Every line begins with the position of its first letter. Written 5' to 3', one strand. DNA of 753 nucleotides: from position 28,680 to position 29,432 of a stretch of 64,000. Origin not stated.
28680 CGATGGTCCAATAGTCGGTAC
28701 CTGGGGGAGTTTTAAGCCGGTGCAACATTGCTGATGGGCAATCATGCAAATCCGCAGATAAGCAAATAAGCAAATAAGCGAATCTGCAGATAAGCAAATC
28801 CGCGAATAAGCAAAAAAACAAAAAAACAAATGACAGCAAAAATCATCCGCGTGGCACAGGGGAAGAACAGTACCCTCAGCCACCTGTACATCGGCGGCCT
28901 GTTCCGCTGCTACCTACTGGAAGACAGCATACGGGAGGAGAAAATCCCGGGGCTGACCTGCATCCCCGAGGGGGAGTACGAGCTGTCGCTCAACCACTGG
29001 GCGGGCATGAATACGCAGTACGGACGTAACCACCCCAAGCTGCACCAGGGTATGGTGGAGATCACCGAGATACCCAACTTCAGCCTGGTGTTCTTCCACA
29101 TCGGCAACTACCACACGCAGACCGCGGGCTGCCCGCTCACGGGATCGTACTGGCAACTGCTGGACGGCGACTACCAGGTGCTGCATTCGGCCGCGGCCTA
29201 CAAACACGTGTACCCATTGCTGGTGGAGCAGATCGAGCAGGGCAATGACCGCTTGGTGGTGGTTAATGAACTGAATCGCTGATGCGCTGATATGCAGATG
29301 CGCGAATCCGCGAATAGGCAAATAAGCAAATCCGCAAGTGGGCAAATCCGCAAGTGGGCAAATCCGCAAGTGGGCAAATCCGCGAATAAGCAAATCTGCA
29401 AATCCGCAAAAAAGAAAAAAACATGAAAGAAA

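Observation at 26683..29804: Compact HTH / DUF6266 x2 / DUF5675 / two small membrane proteins: lysis-cassette-like island of unknown role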

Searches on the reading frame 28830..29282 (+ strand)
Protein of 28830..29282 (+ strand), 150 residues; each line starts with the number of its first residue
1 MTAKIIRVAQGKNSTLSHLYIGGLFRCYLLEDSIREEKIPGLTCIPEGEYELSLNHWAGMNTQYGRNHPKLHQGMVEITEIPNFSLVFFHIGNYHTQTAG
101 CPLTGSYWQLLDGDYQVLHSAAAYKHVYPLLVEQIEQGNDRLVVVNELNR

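Call 4: search_protein_families(library=pfam, proteins=[window:28830-29282:+], max_evalue=0.1)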
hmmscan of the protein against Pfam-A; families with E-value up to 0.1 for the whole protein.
window:28830-29282:+ (150 aa): 1 family
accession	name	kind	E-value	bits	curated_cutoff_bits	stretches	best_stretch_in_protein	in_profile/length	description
PF18925.5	DUF5675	-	1e-27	96.7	26.7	1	5-131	2-112/114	Family of unknown function (DUF5675)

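Call 5: search_protein_families(library=phrogs, proteins=[window:28830-29282:+], max_evalue=0.1)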
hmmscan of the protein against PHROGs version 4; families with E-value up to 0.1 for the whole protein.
window:28830-29282:+ (150 aa): 1 family
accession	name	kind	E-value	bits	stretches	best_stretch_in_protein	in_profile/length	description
phrog_1501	-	unknown function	1e-20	75.1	1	4-136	11-147/159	-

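Call 19: find_homologous_proteins(query=window:28830-29282:+)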
Query window:28830-29282:+ (150 aa): 245 proteins with E <= 0.001 among 247 candidates; the best 120 are listed.
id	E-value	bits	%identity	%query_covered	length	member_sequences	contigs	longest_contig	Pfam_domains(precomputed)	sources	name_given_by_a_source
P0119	9.7e-99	345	100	100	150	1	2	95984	PF18925.6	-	-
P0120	7.2e-82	291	86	99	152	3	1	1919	PF18925.6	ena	-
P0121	3.7e-81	288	83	97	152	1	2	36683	PF18925.6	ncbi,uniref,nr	ncbi:DUF5675 family protein [Parapedobacter tibetensis]|uniref:DUF5675 family protein n=1 Tax=Parape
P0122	1.6e-78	280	80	97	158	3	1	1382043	PF18925.6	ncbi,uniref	ncbi:DUF5675 family protein [Parapedobacter sp. GCM10030251]|uniref:DUF5675 family protein n=1 Tax=P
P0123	1.8e-78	280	82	98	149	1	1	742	PF18925.6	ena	-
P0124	1.1e-77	277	81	97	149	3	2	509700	PF18925.6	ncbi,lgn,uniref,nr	ncbi:hypothetical protein JHJ32_06900 [Parapedobacter sp. ISTM3]|uniref:DUF5675 domain-containing pr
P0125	1.5e-77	277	83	97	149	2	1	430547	PF18925.6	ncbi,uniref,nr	ncbi:hypothetical protein GCM10007415_41830 [Parapedobacter pyrenivorans]|uniref:DUF5675 domain-cont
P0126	2.7e-77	276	81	97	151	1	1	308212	PF18925.6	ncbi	-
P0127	7.3e-77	274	80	100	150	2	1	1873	PF18925.6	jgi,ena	-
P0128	9.0e-77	274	81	97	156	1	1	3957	PF18925.6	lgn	-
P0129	1.6e-76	273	79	99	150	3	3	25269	PF18925.6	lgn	-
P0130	2.0e-76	273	78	99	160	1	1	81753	PF18925.6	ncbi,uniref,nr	ncbi:DUF5675 family protein [Parapedobacter soli]|uniref:DUF5675 family protein n=1 Tax=Parapedobact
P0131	2.1e-76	273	79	97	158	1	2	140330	PF18925.6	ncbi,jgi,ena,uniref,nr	ncbi:DUF5675 family protein [Parapedobacter indicus]|uniref:DUF5675 domain-containing protein n=1 Ta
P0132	2.3e-76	273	81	96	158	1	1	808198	PF18925.6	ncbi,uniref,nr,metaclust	ncbi:DUF5675 family protein [Parapedobacter koreensis]|uniref:DUF5675 domain-containing protein n=1 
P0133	1.3e-75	270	79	97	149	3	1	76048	PF18925.6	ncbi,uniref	ncbi:DUF5675 family protein [Parapedobacter deserti]|uniref:DUF5675 family protein n=1 Tax=Parapedob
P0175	1.0e-65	238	72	95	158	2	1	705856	PF18925.6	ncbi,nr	ncbi:DUF5675 family protein [Parapedobacter pyrenivorans]|nr:DUF5675 family protein [Parapedobacter 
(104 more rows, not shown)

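Call 28: find_encoding_contigs(protein=P0125, flank=8000, max_places=2)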
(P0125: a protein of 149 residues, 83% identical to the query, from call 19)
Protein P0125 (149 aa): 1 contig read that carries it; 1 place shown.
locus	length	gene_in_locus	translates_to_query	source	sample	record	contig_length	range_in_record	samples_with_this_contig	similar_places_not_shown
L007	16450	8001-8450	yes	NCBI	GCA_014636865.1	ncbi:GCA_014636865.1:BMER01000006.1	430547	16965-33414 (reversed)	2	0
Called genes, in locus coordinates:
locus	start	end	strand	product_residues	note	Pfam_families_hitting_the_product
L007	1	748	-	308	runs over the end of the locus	-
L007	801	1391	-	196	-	PF00027:cNMP_binding (weak)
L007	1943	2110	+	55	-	-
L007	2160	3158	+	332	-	-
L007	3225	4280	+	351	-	PF06580:His_kinase (weak)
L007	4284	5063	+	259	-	PF00072:Response_reg, PF04397:LytTR (weak)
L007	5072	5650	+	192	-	-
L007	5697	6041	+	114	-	PF12728:HTH_17 (faint)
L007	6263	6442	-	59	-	-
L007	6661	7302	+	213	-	PF19781:DUF6266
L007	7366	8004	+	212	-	PF19781:DUF6266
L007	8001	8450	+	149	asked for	PF18925:DUF5675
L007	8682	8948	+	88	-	-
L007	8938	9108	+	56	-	-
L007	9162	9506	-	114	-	PF01934:HepT-like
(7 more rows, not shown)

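Call 29: find_encoding_contigs(protein=P0175, flank=8000, max_places=2)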
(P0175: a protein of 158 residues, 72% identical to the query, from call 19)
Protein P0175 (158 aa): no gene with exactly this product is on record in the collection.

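Call 30: find_encoding_contigs(protein=P0132, flank=8000, max_places=2)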
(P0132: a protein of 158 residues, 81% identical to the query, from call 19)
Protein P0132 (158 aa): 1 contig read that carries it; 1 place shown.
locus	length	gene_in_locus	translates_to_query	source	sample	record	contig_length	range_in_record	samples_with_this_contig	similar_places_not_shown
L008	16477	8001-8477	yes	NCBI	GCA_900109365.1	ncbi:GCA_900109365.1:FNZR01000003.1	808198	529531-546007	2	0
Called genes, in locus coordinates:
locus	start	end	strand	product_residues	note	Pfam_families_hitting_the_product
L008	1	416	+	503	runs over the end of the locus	PF00578:AhpC-TSA, PF08534:Redoxin, PF02630:SCO1-SenC (weak), PF13098:Thioredoxin_2, PF13905:Thioredoxin_8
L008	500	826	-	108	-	-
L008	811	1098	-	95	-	-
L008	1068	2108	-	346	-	PF12833:HTH_18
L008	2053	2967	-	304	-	-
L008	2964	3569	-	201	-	-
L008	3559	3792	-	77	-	-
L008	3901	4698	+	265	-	PF00072:Response_reg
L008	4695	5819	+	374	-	PF06580:His_kinase (weak)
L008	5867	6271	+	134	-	PF12728:HTH_17 (weak)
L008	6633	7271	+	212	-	PF19781:DUF6266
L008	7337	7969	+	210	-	PF19781:DUF6266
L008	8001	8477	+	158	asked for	PF18925:DUF5675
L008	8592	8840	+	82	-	-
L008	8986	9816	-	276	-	PF00582:Usp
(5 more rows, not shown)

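Call 32: predict_structure(alignment_id=A4)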
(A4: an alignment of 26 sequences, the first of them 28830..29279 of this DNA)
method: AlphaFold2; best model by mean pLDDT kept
length: 150 residues; sequences in the alignment: 26
mean_pLDDT: 90.1   pTM: 0.86
mean pLDDT of the five models: 90.1, 88.1, 84.8, 78.7, 74.5
residues with pLDDT >= 90: 92; 70-90: 55; 50-70: 3; < 50: 0
segments of 3 or more residues with pLDDT < 50: none
pLDDT, mean of each block of 10 residues (from residue 1): 93 96 96 87 90 88 82 90 77 86 94 95 92 95 89
secondary structure, 60 per line:
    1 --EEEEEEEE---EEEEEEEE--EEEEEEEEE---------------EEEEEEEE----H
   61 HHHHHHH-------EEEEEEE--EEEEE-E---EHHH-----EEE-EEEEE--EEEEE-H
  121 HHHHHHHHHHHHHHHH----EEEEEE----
elements in order: E3-10 E14-21 E24-32 E48-55 H60-67 E75-81 E84-88 E103-105 E107-111 E114-118 H120-136 E141-146

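Call 35: fold_search(model_id=the predicted structure, library=pdb)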
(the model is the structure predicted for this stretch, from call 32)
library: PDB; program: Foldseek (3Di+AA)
matches with E <= 10: 325; with E <= 0.001: 0
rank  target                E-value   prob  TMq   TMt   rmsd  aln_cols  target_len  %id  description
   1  4h0o_B                3.1e-01  0.06  0.18  0.09  17.2       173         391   12  Crystal Structure of Acetate Kinase from Entamoeba histolytica (released 2012-12-05)
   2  4h0o_A                4.1e-01  0.05  0.17  0.08  16.8       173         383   15  Crystal Structure of Acetate Kinase from Entamoeba histolytica (released 2012-12-05)
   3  2vrt_D                4.9e-01  0.06  0.17  0.06  17.6       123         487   10  Crystal Structure of E. coli RNase E possessing M1 RNA fragments - Catalytic Domain (released 2008-07-22)
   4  7n1l_J                6.2e-01  0.07  0.17  0.18  12.1       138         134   11  Crystal Structure of Ribosomal-protein-alanine N-acetyltransferase from Brucella melitensis biovar Abortus 2308 (released 2021-06-16)
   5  6g63_L                7.9e-01  0.09  0.17  0.06  12.0        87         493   10  RNase E in complex with sRNA RrpA (released 2018-10-03)
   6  7n1l_D                8.4e-01  0.06  0.17  0.18  12.0       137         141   11  Crystal Structure of Ribosomal-protein-alanine N-acetyltransferase from Brucella melitensis biovar Abortus 2308 (released 2021-06-16)
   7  5f6c_B                8.4e-01  0.04  0.17  0.06  18.6       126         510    9  The structure of E. coli RNase E catalytically inactive mutant with RNA bound (released 2016-12-14)
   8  7n1l_G                9.4e-01  0.06  0.17  0.18  12.7       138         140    9  Crystal Structure of Ribosomal-protein-alanine N-acetyltransferase from Brucella melitensis biovar Abortus 2308 (released 2021-06-16)
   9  2bx2_L                1.0e+00  0.08  0.17  0.06  12.6        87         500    9  Catalytic domain of E. coli RNase E (released 2005-10-14)
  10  2c0b_L                1.0e+00  0.03  0.17  0.07  15.7       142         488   10  Catalytic domain of E. coli RNase E in complex with 13-mer RNA (released 2005-10-14)
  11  2vrt_A                1.2e+00  0.03  0.17  0.06  14.5       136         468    7  Crystal Structure of E. coli RNase E possessing M1 RNA fragments - Catalytic Domain (released 2008-07-22)
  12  8a9n_B                1.3e+00  0.07  0.17  0.17  12.0       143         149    7  Structure of DpA polyamine acetyltransferase in complex with 1,3-DAP (released 2023-07-12)
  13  8fi4                  1.3e+00  0.05  0.16  0.07  12.7       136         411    8  Crystal Structure of Glycylpeptide N-tetradecanoyltransferase (N-myristoyl transferase) (NMT) from Leishmania major Frie (released 2022-12-28)
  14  5ag6                  1.3e+00  0.05  0.15  0.08  10.3       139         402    6  CRYSTAL STRUCTURE OF LEISHMANIA MAJOR N-MYRISTOYLTRANSFERASE (NMT) WITH BOUND MYRISTOYL-COA AND A THIAZOLIDINONE LIGAND (released 2015-10-07)
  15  7n1l_E                1.4e+00  0.05  0.17  0.18  12.4       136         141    8  Crystal Structure of Ribosomal-protein-alanine N-acetyltransferase from Brucella melitensis biovar Abortus 2308 (released 2021-06-16)
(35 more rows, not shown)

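Call 37: search_solved_structures(query=A2, max_evalue=10, show_alignments=2)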
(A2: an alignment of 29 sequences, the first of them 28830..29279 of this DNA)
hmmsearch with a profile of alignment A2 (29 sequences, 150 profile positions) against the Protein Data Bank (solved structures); distinct sequences matched with E-value up to 10: 1.
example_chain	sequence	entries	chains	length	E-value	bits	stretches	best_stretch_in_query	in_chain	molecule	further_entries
6akz_A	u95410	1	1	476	0.79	12.5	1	66-92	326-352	GlcNAc Inducible Gene 2, GIG2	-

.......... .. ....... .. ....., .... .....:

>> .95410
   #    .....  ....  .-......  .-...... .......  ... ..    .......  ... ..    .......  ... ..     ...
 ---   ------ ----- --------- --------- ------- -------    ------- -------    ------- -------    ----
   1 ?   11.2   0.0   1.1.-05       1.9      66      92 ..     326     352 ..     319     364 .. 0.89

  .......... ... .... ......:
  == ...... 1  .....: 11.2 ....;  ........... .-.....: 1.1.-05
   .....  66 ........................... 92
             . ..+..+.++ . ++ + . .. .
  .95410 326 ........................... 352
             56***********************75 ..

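Call 42: search_dna_similar(query=window:28830-29279:+, collection=phages, mode=protein, max_evalue=0.001, max_rows=25)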
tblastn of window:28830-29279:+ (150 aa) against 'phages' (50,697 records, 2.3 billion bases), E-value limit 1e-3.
Records with a match: 161; places in all: 161; records where one place covers at least 80% of the query: 122.
Best place of each record, by identity: <60% 161.
By first word of the organism name: Vibrio 69; Bacteroides 32; uncultured 31; Cellulophaga 9; Caudoviricetes 2; Sphingomonas 2; Bacteriophage 2; IAS 2; bajarodmic 2; Alishewanella 2; and 8 more.
By host as written in the record: - 96; Bacteroides intestinalis DSM 108646 25; Cellulophaga sp. HaHaR_3_176 9; Vibrio cholerae O1 El Tor 2; Vibrio crassostreae 2; Bacteroides cellulosilyticus 2; Sphingomonas paucimobilis, Felix d'Herelle Reference Center for Phages host ... 2; Bacteroides thetaiotaomicron VPI-5484 2; and 17 more.
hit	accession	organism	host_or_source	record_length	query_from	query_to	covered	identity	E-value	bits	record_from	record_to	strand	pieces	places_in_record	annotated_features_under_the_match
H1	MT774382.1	uncultured phage cr10_1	human feces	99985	1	148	99%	31.6%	4e-12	68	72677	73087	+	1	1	transpeptidase catalytic domain protein | hypothetical protein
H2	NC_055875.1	uncultured phage cr10_1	human feces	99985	1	148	99%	31.6%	4e-12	68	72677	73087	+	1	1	transpeptidase catalytic domain protein | hypothetical protein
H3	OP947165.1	Thiohalocapsa phage LS06-2018-MD03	-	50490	1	128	85%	34.1%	9e-16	78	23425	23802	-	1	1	peptidoglycan hydrolase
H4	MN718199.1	Vibrio phage vB_VchM_Kuja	Vibrio cholerae O1 El Tor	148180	14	146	89%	32.4%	1e-6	52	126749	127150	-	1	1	hypothetical protein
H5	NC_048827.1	Vibrio phage vB_VchM_Kuja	Vibrio cholerae O1 El Tor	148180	14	146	89%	32.4%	1e-6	52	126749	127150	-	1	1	hypothetical protein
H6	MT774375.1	uncultured phage cr50_1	human feces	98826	1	148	99%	28.7%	4e-9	59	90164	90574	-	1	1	transpeptidase catalytic domain protein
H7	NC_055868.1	uncultured phage cr50_1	human feces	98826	1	148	99%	28.7%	4e-9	59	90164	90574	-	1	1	transpeptidase catalytic domain protein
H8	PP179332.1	Pseudomonas phage Cygsa01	Pseudomonas syringae JD03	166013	6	147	95%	29.5%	5e-12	68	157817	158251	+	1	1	L,D-carboxypeptidase/transpeptidase | portal vertex protein of head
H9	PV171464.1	Vibrio phage VPALA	Vibrio anguillarum ALA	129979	4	140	91%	30.3%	1e-6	52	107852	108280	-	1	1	hypothetical protein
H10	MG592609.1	Vibrio phage 1.244.A._10N.261.54.C3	Vibrio sp. sp. F13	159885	7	145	93%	29.9%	2e-7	54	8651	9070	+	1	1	hypothetical protein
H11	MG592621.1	Vibrio phage 1.255.O._10N.286.45.F1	Vibrio splendidus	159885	7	145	93%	29.9%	2e-7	54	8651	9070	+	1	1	hypothetical protein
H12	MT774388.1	uncultured phage cr112_1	human feces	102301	1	145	97%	28.3%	3e-12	68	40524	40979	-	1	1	L,D-carboxypeptidase/transpeptidase | putative GIY-YIG endonuclease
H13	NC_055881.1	uncultured phage cr112_1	human feces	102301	1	145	97%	28.3%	3e-12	68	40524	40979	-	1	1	L,D-carboxypeptidase/transpeptidase | putative GIY-YIG endonuclease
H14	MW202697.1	Caudoviricetes sp.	Manatee Spring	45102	1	106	71%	37.7%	3e-13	71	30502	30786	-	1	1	hypothetical protein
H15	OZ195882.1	Vibrio phage D506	Seawater and oysters mix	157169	1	140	93%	28.1%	6e-7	53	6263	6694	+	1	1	hypothetical protein | portal protein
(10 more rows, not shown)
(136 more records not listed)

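Call 63: search_protein_families(library=padloc, proteins=[window:28830-29282:+], max_evalue=0.01)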
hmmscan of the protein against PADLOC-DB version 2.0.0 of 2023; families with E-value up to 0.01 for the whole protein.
window:28830-29282:+ (150 aa): 0 families

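Call 64: search_protein_families(library=ncbifam, proteins=[window:28830-29282:+], max_evalue=0.01)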
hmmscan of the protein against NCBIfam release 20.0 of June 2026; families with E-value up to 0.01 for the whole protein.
window:28830-29282:+ (150 aa): 0 families

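Call 65: get_annotated_region(hit=H3, flank=2500)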
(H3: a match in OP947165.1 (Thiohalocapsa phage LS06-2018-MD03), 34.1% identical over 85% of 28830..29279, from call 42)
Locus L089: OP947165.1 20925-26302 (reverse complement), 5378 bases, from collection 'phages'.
description: Thiohalocapsa phage LS06-2018-MD03, complete genome.
organism: Thiohalocapsa phage LS06-2018-MD03 (NCBI taxid 3003841)
taxonomy: Viruses; Duplodnaviria; Heunggongvirae; Uroviricota; Caudoviricetes
host: -; source: -; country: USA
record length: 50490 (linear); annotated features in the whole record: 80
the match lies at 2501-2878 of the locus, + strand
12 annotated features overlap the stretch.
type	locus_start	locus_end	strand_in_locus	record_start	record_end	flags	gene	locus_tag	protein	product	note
CDS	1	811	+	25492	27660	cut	-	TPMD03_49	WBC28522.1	hypothetical protein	-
CDS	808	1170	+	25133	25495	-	-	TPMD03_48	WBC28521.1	replication origin binding protein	-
CDS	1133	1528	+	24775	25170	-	-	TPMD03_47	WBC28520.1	peptidase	-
CDS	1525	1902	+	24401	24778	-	-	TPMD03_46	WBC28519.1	hemolysin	-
CDS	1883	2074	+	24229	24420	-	-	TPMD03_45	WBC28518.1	Rz-like spanin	-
CDS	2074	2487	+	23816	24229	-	-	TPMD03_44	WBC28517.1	hypothetical protein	-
CDS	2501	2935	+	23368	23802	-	-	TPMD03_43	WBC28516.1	peptidoglycan hydrolase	-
CDS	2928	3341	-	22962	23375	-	-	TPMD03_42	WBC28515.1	hypothetical protein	-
CDS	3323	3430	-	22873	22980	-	-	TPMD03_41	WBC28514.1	hypothetical protein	-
CDS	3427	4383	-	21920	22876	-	-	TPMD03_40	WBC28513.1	hypothetical protein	-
CDS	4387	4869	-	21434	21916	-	-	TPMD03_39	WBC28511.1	hypothetical protein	-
CDS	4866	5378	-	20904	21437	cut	-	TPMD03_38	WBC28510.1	hypothetical protein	-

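Call 66: get_annotated_region(hit=H8, flank=2500)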
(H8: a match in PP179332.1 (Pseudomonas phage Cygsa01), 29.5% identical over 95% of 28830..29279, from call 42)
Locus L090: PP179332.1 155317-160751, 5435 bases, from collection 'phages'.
description: Pseudomonas phage Cygsa01, complete genome.
organism: Pseudomonas phage Cygsa01 (NCBI taxid 3138529)
taxonomy: Viruses
host: Pseudomonas syringae JD03; source: apricot soil; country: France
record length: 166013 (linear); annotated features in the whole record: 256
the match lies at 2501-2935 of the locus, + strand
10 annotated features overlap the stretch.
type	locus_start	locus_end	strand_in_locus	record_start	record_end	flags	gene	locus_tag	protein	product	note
CDS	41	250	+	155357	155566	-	-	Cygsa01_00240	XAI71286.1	hypothetical protein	-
CDS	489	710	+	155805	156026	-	-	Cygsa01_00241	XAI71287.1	hypothetical protein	-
CDS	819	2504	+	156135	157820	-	-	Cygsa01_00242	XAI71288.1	portal vertex protein of head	[Cyanophage S-TIM4]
CDS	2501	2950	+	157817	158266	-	-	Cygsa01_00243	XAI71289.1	L,D-carboxypeptidase/transpeptidase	[Bacteroides phage crAss001]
CDS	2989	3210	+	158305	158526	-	-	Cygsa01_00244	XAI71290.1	hypothetical protein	-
CDS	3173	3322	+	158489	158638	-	-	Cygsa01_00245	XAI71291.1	hypothetical protein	-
CDS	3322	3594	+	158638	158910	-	-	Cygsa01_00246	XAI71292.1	putative prohead core protein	[Erwinia phage]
CDS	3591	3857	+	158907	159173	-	-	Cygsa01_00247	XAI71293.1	putative prohead core protein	[Aeromonas phage phiA8-29]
CDS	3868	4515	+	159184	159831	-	-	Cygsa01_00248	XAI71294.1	hypothetical protein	-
CDS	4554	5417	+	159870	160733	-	-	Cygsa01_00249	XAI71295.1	hypothetical protein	-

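Call 67: get_annotated_region(hit=H1, flank=2500)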
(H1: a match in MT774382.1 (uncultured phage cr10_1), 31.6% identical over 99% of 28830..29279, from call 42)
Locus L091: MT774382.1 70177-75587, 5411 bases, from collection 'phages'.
description: Uncultured phage cr10_1, complete genome.
organism: uncultured phage cr10_1 (NCBI taxid 2772066)
taxonomy: Viruses; Duplodnaviria; Heunggongvirae; Uroviricota; Caudoviricetes; Crassvirales; Suoliviridae; Boorivirinae; Canhaevirus; Canhaevirus hiberniae
host: -; source: human feces; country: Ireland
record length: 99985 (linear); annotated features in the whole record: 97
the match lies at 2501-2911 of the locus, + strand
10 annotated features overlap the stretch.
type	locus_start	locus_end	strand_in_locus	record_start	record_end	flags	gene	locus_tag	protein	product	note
CDS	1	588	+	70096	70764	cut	-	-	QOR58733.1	hypothetical protein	gp_19807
CDS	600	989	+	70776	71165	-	-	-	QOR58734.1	spike protein/glycoprotein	gp_19808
CDS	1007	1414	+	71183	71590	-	-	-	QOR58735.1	hypothetical protein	gp_19809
CDS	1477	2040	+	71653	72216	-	-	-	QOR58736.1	hypothetical protein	gp_19810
CDS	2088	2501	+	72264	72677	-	-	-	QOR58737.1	hypothetical protein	gp_19811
CDS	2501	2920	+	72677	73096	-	-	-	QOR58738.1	transpeptidase catalytic domain protein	gp_19812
CDS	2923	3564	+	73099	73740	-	-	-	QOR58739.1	hypothetical protein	gp_19813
CDS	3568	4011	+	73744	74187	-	-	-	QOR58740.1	topoisomerase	gp_19814; topoisomerase, histone-like DNA-binding superfamily protein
CDS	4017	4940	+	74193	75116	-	-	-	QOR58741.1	putative tail tubular protein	gp_19815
CDS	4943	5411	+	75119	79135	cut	-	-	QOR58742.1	putative stabilization protein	gp_19816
